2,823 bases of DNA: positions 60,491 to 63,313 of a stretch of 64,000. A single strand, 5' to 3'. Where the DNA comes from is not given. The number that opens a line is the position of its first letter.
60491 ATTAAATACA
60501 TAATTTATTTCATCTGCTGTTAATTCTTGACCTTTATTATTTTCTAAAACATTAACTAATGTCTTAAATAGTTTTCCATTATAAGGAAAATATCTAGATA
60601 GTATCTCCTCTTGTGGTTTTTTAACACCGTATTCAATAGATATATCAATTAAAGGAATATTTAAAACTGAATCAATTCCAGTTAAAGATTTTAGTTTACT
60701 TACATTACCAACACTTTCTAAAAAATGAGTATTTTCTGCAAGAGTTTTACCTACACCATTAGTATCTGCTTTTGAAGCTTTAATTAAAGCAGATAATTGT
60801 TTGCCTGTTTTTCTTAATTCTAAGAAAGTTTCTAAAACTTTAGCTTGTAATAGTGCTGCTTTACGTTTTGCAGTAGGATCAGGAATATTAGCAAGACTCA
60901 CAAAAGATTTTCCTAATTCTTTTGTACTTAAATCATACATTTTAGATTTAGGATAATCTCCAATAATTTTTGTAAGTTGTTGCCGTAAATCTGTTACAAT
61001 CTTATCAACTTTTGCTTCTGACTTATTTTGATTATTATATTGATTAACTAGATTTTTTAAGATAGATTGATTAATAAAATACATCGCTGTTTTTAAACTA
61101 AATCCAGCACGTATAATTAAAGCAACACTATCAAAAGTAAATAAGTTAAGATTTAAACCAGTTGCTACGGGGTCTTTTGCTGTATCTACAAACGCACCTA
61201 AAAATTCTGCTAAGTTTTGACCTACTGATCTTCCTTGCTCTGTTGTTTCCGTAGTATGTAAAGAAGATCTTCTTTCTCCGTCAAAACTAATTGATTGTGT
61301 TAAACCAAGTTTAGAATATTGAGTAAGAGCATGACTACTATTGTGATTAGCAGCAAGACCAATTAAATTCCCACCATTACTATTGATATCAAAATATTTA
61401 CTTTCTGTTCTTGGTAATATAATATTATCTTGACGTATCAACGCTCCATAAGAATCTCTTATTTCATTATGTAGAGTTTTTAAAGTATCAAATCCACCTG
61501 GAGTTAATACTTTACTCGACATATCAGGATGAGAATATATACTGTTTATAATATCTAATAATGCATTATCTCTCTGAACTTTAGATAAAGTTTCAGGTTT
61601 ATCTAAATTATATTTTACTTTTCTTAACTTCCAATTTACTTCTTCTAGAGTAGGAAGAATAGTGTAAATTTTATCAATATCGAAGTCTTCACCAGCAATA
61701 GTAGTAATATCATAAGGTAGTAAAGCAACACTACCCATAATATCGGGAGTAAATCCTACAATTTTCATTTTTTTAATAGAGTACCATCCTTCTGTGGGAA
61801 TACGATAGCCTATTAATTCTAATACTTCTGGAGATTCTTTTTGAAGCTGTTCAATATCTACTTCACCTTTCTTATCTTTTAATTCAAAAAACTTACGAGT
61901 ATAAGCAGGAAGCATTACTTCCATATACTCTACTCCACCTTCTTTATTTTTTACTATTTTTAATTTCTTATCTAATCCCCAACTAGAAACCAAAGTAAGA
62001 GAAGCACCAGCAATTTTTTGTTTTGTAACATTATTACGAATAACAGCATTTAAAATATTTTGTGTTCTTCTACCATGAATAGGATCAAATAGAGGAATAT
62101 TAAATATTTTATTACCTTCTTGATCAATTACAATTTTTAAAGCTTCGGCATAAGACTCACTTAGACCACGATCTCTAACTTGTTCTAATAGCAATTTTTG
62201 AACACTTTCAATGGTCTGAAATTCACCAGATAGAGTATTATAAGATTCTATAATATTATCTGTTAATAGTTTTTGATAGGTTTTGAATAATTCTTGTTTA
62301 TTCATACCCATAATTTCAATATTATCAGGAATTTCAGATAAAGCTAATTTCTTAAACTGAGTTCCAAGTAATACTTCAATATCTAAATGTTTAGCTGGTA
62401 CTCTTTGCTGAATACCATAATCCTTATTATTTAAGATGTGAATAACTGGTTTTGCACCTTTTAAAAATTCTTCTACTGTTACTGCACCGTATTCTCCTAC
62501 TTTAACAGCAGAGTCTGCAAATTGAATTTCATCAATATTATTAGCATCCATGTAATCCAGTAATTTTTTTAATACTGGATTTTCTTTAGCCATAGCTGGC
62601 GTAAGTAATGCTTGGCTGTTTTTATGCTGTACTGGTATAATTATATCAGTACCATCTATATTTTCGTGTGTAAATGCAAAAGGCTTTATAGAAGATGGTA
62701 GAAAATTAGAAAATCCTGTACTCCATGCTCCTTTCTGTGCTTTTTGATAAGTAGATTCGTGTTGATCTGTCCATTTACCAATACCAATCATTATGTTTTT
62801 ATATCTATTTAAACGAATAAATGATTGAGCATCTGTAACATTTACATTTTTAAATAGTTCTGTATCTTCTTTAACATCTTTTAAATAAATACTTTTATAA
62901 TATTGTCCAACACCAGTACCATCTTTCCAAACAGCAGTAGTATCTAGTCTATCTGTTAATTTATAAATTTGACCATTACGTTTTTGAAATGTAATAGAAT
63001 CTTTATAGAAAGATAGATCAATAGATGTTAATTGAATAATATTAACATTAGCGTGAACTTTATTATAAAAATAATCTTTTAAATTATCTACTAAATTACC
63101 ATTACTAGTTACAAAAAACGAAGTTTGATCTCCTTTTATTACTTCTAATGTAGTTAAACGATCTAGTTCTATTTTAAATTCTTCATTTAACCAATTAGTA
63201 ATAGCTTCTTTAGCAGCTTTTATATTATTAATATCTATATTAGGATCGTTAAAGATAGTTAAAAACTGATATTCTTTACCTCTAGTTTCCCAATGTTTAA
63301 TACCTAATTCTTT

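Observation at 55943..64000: Giant (over 2685 aa) minus-strand protein with a DFDID aspartate triad, paired with a metallophosphoesterase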

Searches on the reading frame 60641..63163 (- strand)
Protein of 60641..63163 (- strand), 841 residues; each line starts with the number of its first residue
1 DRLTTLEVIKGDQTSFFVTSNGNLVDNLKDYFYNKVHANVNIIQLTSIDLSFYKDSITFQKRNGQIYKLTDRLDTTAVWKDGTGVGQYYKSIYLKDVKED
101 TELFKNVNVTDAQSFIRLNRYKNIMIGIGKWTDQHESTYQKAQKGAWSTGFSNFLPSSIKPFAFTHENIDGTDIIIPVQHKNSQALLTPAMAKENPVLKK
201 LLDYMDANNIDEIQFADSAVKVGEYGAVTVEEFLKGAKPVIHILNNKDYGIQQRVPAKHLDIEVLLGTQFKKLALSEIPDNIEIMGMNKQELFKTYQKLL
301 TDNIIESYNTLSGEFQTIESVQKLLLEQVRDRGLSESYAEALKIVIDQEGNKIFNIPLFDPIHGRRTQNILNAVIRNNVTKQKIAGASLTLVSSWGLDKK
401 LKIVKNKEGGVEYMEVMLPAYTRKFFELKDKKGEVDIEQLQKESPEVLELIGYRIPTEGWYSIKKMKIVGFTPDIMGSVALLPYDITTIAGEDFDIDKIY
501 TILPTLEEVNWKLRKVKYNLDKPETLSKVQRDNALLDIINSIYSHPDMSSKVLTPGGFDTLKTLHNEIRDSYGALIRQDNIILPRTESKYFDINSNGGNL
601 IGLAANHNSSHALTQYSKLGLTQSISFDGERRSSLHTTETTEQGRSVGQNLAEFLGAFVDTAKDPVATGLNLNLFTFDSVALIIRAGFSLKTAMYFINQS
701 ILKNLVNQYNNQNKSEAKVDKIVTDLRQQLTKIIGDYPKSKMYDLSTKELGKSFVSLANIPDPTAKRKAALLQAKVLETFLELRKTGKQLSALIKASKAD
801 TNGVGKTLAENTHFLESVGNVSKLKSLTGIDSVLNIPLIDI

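Call 43: predict_structure(alignment_id=A1)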
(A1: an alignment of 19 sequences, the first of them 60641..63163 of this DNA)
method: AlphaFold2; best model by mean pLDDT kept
length: 841 residues; sequences in the alignment: 19
mean_pLDDT: 79.2   pTM: 0.78
mean pLDDT of the five models: 79.2, 77.0, 75.2, 72.4, 70.5
residues with pLDDT >= 90: 203; 70-90: 469; 50-70: 122; < 50: 47
segments of 3 or more residues with pLDDT < 50: 1-30, 57-59, 61-64, 259-266
pLDDT, mean of each block of 10 residues (from residue 1): 27 29 38 58 54 52 52 84 87 87 77 83 87 83 70 63 77 74 79 83 92 86 83 89 86 56 54 84 88 90 87 86 82 72 86 75 66 73 69 78 87 88 79 80 90 80 88 76 78 60 86 89 87 91 87 81 89 61 66 76 88 90 94 92 86 87 80 93 95 95 90 82 92 89 93 81 89 96 94 83 65 82 90 80 58
secondary structure, 60 per line:
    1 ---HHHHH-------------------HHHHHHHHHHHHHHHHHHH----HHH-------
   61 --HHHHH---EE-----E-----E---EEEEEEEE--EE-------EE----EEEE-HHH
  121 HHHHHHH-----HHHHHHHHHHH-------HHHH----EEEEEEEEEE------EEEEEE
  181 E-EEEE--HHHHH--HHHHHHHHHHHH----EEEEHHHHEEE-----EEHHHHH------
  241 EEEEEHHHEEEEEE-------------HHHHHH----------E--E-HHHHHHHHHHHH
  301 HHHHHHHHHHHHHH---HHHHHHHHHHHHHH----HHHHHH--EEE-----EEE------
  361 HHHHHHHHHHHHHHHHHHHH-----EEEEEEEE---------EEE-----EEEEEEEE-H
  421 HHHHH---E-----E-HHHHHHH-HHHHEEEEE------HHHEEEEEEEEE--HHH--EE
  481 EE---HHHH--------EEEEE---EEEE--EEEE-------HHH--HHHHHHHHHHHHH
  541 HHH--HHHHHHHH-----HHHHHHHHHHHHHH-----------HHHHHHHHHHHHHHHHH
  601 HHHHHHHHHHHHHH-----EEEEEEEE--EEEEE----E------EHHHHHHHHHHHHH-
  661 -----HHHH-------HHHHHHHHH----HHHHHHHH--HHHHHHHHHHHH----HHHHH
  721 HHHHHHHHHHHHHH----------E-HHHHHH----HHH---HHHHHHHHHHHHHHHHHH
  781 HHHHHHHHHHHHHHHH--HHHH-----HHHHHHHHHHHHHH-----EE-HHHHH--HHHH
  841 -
elements in order (helices of 4 or more, strands of 3 or more residues): H4-8 H28-46 H63-67 E88-95 E113-116 H118-127 H133-143 H151-154 E159-168 E175-181 E183-186 H189-193 H196-207 E212-215 H216-219 E220-222 H230-234 E241-245 E249-254 H268-273 H289-314 H318-331 H336-341 E344-346 E352-354 H361-380 E386-393 E403-405 E411-418 H420-425 H437-443 H445-448 E449-453 E463-471 E479-482 H486-489 E498-502 E506-509 E512-515 H528-543 H546-553 H559-572 H584-614 E620-627 E630-634 H647-659 H666-669 H677-685 H690-697 H700-711 H716-734 H747-752 H763-796 H799-802 H808-821 H830-834 H837-840

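Call 46: fold_search(model_id=the predicted structure, library=pdb)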
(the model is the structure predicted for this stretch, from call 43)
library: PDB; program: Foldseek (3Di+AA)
matches with E <= 10: 265; with E <= 0.001: 1
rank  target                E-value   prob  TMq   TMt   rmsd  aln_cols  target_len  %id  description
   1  6vr4_A                6.5e-31  1.00  0.76  0.32   5.5       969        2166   20  Virion-packaged DNA-dependent RNA polymerase of crAss-like phage phi14:2 (released 2020-07-29)
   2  7eu0_A                2.2e-02  0.41  0.12  0.10  21.1       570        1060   10  The cryo-EM structure of A. thaliana Pol IV-RDR2 backtracked complex (released 2021-12-29)
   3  7zs9_A                4.4e-02  0.28  0.12  0.08  23.6       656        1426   10  Yeast RNA polymerase II transcription pre-initiation complex with the +1 nucleosome (complex A) (released 2022-11-16)
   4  3k7a_A                5.2e-02  0.13  0.13  0.08  35.3      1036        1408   10  Crystal Structure of an RNA polymerase II-TFIIB complex (released 2009-11-24)
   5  7aod_A                6.6e-02  0.13  0.07  0.05  24.5       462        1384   12  Schizosaccharomyces pombe RNA polymerase I (dimer) (released 2021-02-24)
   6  9mu9_A                7.2e-02  0.28  0.13  0.09  20.7       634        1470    9  Structure of a native Drosophila melanogaster Nucleosome Elongation Complex (Pol II EC-nucleosome). Composite map (released 2025-02-19)
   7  8h0v_A                7.6e-02  0.21  0.11  0.07  20.9       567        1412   11  RNA polymerase II transcribing a chromatosome (type I) (released 2022-12-07)
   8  1i3q_A                8.3e-02  0.14  0.13  0.08  31.9       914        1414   10  RNA POLYMERASE II CRYSTAL FORM I AT 3.1 A RESOLUTION (released 2001-04-25)
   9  7kee_A                9.1e-02  0.23  0.14  0.10  23.5       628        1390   11  RNA polymerase II elongation complex with unnatural base dTPT3, rNaMTP bound to E-site (released 2021-06-23)
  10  8jh4_A                9.1e-02  0.14  0.10  0.07  23.3       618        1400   10  RNA polymerase II elongation complex containing 60 bp upstream DNA loop, stalled at SHL(-1) of the nucleosome (released 2023-11-29)
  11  9ei4_A                9.5e-02  0.21  0.13  0.09  20.3       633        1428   10  Cryo-EM structure of Human RNA polymerase II Elongation Complex bound to the RECQL5 helicase in the presence of ADP (released 2025-03-05)
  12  1i50_A                9.5e-02  0.20  0.13  0.08  26.4       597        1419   11  RNA POLYMERASE II CRYSTAL FORM II AT 2.8 A RESOLUTION (released 2001-04-23)
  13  6upz_A                9.5e-02  0.13  0.11  0.07  30.1       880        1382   10  RNA polymerase II elongation complex with 5-guanidinohydantoin lesion in state 3 (released 2020-06-10)
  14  7o73_A                1.0e-01  0.15  0.11  0.08  21.6       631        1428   10  Yeast RNA polymerase II transcription pre-initiation complex with closed distorted promoter DNA (released 2021-06-16)
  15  6n4c_D                1.1e-01  0.28  0.13  0.09  20.7       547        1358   10  EM structure of the DNA wrapping in bacterial open transcription initiation complex (released 2020-05-27)
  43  8f5m_A                2.2e-01  0.14  0.10  0.13  24.7       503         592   11  Crystal structure of P74 gp62 (released 2024-01-17)
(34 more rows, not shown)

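Call 89: search_protein_representatives(protein=window:60641-63163:-)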
Query: 841 residues. Proteins with E-value up to 0.001 (for the whole library): 3354; up to 1e-10: 2608; up to 1e-30: 1120. The best 150 are listed.
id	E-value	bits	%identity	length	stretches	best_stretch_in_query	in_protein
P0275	0.0e+00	1240.2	69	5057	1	21-839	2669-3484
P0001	5.7e-255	864.8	52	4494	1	17-839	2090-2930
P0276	6.0e-212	722.6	49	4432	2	93-828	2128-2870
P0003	8.1e-206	702.3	49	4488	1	27-835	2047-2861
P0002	3.1e-202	690.4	48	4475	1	22-823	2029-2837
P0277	8.5e-193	659.2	45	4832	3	101-542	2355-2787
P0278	1.9e-182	625.0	44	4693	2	27-527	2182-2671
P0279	4.9e-178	610.4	45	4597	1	2-827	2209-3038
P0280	5.8e-167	573.8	42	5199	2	101-835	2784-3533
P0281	9.5e-156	536.7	42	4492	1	22-825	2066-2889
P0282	3.8e-150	518.2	40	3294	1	25-819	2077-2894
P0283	1.1e-143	496.8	40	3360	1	22-818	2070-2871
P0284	4.9e-139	481.4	38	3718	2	70-829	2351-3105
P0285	1.1e-137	477.0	38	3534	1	25-829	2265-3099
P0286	1.4e-137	476.6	39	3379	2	102-830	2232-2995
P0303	2.0e-109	383.5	38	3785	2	100-505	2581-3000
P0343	1.2e-94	334.7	34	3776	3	104-542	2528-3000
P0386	1.1e-86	308.3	37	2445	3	102-506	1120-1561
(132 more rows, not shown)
